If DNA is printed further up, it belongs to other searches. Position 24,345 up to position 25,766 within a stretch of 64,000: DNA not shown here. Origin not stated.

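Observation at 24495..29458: Barrel OMP followed by a giant beta-helix lipoprotein: candidate dedicated surface-display (Slam-like or split-autotransporter-like) module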

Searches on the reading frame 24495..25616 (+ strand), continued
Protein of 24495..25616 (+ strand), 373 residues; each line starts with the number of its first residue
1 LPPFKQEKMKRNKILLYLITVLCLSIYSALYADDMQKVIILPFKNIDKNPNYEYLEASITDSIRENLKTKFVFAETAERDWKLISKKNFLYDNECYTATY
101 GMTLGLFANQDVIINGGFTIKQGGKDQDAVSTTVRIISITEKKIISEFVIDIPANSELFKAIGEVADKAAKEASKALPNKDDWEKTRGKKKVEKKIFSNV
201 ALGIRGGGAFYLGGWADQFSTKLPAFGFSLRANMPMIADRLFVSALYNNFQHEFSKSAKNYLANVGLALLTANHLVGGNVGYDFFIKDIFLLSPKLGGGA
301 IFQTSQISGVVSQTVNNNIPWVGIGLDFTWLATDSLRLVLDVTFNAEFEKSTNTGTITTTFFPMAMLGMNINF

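Call 68: find_encoding_contigs(protein=P0091, flank=7000, max_places=2)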
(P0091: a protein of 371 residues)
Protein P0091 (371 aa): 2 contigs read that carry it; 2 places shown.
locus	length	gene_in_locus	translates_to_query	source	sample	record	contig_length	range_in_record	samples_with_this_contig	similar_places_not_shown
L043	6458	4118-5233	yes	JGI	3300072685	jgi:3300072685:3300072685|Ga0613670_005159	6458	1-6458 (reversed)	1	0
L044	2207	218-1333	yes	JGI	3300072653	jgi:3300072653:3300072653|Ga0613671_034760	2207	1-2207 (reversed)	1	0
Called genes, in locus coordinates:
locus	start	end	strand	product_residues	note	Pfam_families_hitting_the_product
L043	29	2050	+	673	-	PF16177:ACAS_N, PF00501:AMP-binding, PF13193:AMP-binding_C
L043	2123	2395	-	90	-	-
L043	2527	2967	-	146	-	PF00072:Response_reg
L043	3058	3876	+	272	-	PF00717:Peptidase_S24 (weak)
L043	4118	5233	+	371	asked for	-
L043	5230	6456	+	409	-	?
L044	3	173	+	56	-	?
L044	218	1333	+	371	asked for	-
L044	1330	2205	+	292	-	?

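Call 74: list_cluster_members(proteins=[P0041, P0046, P0058, P0063, P0073, P0085, P0093, P0095, P0098, P0102])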
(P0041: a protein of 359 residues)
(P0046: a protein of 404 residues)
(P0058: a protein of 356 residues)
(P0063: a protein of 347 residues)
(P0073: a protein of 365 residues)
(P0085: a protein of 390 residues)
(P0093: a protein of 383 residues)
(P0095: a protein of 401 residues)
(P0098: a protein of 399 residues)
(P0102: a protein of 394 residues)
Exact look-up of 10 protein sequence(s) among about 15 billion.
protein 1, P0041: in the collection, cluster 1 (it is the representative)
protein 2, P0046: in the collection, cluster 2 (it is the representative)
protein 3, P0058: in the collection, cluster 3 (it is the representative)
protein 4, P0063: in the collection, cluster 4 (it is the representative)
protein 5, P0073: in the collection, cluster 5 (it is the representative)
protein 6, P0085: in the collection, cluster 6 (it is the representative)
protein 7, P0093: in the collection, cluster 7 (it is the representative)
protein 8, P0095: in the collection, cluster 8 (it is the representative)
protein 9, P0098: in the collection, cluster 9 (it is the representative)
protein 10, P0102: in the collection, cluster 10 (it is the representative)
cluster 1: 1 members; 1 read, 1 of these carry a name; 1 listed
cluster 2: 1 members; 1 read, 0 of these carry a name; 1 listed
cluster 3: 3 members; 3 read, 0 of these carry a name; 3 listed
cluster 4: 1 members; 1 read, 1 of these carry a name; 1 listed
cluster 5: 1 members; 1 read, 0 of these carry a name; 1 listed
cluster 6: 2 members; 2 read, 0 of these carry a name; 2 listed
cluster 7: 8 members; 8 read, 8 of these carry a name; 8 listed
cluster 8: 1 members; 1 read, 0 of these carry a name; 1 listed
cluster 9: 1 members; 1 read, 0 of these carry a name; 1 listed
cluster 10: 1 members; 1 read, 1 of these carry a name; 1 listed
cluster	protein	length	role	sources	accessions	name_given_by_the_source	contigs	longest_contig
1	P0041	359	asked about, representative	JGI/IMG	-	hypothetical protein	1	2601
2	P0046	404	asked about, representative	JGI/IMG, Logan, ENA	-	-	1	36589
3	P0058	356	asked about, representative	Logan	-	-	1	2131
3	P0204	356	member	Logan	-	-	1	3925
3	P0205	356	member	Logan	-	-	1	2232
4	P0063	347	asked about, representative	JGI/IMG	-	hypothetical protein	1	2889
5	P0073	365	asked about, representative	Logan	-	-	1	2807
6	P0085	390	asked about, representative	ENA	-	-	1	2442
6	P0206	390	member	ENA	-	-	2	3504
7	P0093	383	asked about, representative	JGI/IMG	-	hypothetical protein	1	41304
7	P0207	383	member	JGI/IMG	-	hypothetical protein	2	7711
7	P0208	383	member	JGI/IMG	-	hypothetical protein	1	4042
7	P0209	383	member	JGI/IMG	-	hypothetical protein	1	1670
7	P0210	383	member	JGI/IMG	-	hypothetical protein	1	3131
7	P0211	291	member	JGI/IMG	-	hypothetical protein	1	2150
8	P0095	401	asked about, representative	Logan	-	-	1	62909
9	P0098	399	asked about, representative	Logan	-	-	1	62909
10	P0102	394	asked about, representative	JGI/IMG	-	hypothetical protein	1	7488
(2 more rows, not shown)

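Call 85: find_encoding_contigs(protein=P0001, flank=1000, max_places=2)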
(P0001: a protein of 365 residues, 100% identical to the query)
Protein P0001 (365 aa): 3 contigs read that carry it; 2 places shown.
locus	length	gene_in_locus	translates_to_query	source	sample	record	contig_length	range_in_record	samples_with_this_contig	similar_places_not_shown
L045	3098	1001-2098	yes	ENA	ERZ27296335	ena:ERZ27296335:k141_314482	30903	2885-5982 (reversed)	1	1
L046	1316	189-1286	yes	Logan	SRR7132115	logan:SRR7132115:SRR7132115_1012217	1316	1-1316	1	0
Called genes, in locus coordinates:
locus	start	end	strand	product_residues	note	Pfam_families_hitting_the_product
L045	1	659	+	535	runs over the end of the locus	PF07696:7TMR-DISMED2, PF07695:7TMR-DISM_7TM, PF12833:HTH_18, PF00165:HTH_AraC (weak)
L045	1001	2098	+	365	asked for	-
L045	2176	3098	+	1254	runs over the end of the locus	-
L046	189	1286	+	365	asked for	-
